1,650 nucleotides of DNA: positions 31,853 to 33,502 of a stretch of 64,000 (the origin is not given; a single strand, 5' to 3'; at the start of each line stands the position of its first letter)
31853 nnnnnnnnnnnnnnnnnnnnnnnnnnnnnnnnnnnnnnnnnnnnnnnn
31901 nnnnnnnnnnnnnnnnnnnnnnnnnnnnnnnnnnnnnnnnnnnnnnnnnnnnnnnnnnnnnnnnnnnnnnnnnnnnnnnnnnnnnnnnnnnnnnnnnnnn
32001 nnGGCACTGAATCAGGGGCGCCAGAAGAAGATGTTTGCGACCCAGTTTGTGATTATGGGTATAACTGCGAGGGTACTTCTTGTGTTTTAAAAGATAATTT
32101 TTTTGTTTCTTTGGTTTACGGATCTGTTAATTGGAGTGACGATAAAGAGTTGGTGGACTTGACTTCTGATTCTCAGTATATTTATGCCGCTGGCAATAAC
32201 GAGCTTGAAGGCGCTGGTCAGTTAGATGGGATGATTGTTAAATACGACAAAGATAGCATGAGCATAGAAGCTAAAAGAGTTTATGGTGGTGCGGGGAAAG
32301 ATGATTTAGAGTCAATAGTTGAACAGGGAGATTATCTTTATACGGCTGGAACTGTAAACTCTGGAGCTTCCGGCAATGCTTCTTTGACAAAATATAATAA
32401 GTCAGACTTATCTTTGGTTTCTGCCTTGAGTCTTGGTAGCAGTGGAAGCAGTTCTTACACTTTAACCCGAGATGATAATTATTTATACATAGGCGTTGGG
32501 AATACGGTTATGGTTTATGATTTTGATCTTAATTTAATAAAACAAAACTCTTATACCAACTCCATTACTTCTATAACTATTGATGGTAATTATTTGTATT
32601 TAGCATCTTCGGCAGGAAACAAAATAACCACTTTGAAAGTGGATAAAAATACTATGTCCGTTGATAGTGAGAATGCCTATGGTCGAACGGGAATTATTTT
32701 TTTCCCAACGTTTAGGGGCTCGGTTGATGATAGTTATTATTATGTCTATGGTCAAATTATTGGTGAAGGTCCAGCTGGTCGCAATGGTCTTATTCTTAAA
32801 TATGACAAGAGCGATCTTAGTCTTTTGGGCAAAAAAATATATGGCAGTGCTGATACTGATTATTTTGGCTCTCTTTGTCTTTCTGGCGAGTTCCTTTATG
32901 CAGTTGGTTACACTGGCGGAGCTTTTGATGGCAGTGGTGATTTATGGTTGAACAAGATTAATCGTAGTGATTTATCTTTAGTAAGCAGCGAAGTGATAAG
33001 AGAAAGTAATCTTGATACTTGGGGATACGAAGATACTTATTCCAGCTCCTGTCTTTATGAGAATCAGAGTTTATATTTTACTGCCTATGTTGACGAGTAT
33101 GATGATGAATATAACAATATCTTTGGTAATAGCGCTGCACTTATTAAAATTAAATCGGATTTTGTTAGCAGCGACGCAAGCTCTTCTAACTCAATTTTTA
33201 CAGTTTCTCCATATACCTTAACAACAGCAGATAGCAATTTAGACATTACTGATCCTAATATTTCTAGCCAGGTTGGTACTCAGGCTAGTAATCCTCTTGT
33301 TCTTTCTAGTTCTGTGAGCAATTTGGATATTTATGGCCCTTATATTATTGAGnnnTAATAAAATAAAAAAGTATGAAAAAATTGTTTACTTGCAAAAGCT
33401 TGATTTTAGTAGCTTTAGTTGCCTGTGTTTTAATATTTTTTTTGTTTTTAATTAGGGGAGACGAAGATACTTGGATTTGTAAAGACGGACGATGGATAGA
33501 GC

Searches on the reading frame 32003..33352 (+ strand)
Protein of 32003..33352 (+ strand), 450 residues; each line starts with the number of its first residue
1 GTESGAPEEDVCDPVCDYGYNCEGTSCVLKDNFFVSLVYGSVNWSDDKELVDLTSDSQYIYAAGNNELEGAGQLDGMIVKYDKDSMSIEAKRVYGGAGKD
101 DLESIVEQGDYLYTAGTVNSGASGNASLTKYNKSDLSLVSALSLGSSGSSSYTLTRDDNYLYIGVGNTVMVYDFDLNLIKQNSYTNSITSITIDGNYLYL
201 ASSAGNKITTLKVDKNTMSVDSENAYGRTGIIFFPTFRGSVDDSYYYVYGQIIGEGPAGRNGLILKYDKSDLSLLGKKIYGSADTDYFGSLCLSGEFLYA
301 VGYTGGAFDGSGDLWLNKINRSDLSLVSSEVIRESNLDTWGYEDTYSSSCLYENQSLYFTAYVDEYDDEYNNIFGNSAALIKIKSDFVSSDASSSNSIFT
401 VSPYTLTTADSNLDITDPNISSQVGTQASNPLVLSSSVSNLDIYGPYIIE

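Call 29: find_homologous_proteins(query=window:32003-33352:+, max_evalue=0.001)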
Query window:32003-33352:+ (450 aa): 4 proteins with E <= 0.001 among 8000 candidates.
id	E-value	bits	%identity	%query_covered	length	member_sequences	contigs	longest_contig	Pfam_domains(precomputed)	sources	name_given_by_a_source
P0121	7.8e-289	976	100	100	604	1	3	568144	PF07963.18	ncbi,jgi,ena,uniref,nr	ncbi:hypothetical protein CVU82_01720 [Candidatus Falkowbacteria bacterium HGW-Falkowbacteria-1]|uni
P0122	6.4e-171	587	63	98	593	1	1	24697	PF07963.18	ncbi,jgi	-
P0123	5.9e-15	74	27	59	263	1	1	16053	-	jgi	-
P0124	9.4e-5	40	27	49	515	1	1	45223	-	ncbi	-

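Call 30: find_encoding_contigs(protein=P0122, flank=10000, max_places=3)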
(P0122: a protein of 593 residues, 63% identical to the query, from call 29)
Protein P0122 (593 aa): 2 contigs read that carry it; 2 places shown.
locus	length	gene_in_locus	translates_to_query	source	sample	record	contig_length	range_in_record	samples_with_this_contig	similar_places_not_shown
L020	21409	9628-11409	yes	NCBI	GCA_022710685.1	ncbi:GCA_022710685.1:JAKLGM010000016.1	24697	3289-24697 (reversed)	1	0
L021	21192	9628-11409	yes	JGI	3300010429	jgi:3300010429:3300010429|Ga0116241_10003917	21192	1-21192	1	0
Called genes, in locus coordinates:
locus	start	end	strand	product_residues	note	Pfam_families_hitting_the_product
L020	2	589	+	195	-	?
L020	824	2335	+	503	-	-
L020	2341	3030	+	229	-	PF00535:Glycos_transf_2, PF13641:Glyco_tranf_2_3 (weak)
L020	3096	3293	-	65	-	PF00313:CSD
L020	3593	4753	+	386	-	PF01145:Band_7 (weak)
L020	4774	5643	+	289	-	-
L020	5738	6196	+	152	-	PF18895:T4SS_pilin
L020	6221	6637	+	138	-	PF18895:T4SS_pilin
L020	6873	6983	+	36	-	-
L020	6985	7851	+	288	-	PF01149:Fapy_DNA_glyco, PF06831:H2TH, PF06827:zf-FPG_IleRS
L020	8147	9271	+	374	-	PF01594:AI-2E_transport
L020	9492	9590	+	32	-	-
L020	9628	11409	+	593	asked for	PF07963:N_methyl (weak)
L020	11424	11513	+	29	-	-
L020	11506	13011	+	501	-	-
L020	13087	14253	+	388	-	PF03734:YkuD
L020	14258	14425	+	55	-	-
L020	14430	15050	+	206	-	PF06821:Ser_hydrolase (weak)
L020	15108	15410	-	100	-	-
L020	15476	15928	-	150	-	PF08211:dCMP_cyt_deam_2, PF00383:dCMP_cyt_deam_1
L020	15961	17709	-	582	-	PF02463:SMC_N (faint), PF13476:AAA_23 (faint), PF00005:ABC_tran, PF13304:AAA_21 (faint), PF12848:ABC_tran_Xtn, PF00005:ABC_tran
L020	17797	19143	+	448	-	PF02661:Fic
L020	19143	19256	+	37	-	-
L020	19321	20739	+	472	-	PF00270:DEAD, PF04851:ResIII (weak), PF00271:Helicase_C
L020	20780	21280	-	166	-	PF03449:GreA_GreB_N, PF01272:GreA_GreB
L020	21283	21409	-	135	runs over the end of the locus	PF22381:Staph_reg_Sar_Rot (weak), PF12802:MarR_2, PF01047:MarR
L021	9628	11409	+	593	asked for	PF07963:N_methyl (weak)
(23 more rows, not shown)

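Call 37: search_solved_structures(query=window:32003-33352:+, max_evalue=10)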
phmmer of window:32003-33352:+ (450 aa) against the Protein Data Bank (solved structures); distinct sequences matched with E-value up to 10: 3.
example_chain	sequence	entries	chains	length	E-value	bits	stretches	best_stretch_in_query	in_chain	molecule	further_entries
8snb_4A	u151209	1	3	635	0.031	16.7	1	134-203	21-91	Cilia- and flagella-associated protein 52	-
4epz_A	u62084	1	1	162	0.045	16.2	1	282-374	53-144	transcription anti-terminator antagonist UpxZ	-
3of1_A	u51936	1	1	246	0.32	13.3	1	241-296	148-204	cAMP-dependent protein kinase regulatory subunit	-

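Call 43: search_protein_representatives(protein=window:32003-33352:+)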
Query: 450 residues. Proteins with E-value up to 0.001 (for the whole library): 256; up to 1e-10: 78; up to 1e-30: 16. The best 150 are listed.
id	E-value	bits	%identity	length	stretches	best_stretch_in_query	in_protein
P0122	2.0e-171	587.4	63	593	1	11-450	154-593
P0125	9.1e-64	232.7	35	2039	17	35-154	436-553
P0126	1.3e-48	182.7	40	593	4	34-166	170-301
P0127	7.0e-48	180.3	41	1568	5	56-168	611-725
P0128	2.9e-47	178.3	38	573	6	56-163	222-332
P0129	2.3e-43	165.5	38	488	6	55-140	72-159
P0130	9.4e-41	156.8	30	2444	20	35-293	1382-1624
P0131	1.3e-40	156.3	69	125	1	274-383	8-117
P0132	9.8e-40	153.5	38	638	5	54-148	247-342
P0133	2.7e-37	145.4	38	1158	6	59-167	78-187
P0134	1.2e-34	136.7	36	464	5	252-339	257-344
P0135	4.8e-34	134.7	37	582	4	30-166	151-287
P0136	1.2e-32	130.1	43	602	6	52-120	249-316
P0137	9.0e-32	127.2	38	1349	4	53-150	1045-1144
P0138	5.6e-31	124.6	33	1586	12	58-160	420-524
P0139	5.7e-31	124.6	37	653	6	55-163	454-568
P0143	1.4e-29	120.1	39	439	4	241-305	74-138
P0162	1.4e-19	87.0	33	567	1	26-409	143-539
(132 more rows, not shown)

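Call 45: search_protein_families(library=pfam, proteins=[P0126, P0128, P0129, P0132, P0134, P0135, P0136, P0139, P0143, P0162], max_evalue=0.01)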
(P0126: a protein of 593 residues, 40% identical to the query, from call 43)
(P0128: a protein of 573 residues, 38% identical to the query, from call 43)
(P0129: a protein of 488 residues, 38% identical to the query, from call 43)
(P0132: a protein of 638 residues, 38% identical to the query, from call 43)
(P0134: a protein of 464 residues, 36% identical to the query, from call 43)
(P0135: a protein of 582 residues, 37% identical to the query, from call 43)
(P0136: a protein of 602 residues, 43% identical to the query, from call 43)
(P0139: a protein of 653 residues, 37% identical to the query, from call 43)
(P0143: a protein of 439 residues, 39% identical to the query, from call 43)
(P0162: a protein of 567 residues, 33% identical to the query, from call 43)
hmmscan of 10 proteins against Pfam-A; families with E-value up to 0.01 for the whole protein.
P0126 (593 aa): 1 family
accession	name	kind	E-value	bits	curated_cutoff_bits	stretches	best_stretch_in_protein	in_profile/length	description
PF17164.10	DUF5122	-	0.004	17.8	27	0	297-320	6-28/36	Domain of unknown function (DUF5122) beta-propeller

P0128 (573 aa): 1 family
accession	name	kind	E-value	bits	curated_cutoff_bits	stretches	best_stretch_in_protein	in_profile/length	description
PF07963.17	N_methyl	-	6.2e-05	22.8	21.2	1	1-26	1-26/27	Prokaryotic N-terminal methylation motif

P0129 (488 aa): 0 families

P0132 (638 aa): 0 families

P0134 (464 aa): 0 families

P0135 (582 aa): 2 families
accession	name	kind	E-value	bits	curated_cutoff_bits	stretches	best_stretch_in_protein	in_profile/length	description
PF07963.17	N_methyl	-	6.5e-08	32.3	21.2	1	4-27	2-25/27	Prokaryotic N-terminal methylation motif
PF08334.16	T2SSG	-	0.0073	16.8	21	0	35-87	5-56/108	Type II secretion system (T2SS), protein G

P0136 (602 aa): 2 families
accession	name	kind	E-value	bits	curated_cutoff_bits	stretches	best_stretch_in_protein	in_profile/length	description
PF17164.10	DUF5122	-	1.2e-06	29.1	27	0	257-283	6-31/36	Domain of unknown function (DUF5122) beta-propeller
PF07963.17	N_methyl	-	0.0062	16.5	21.2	0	27-49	5-27/27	Prokaryotic N-terminal methylation motif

P0139 (653 aa): 0 families

P0143 (439 aa): 0 families

P0162 (567 aa): 1 family
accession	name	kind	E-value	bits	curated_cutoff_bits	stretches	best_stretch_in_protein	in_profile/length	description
PF07963.17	N_methyl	-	0.00053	19.9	21.2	1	4-28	3-27/27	Prokaryotic N-terminal methylation motif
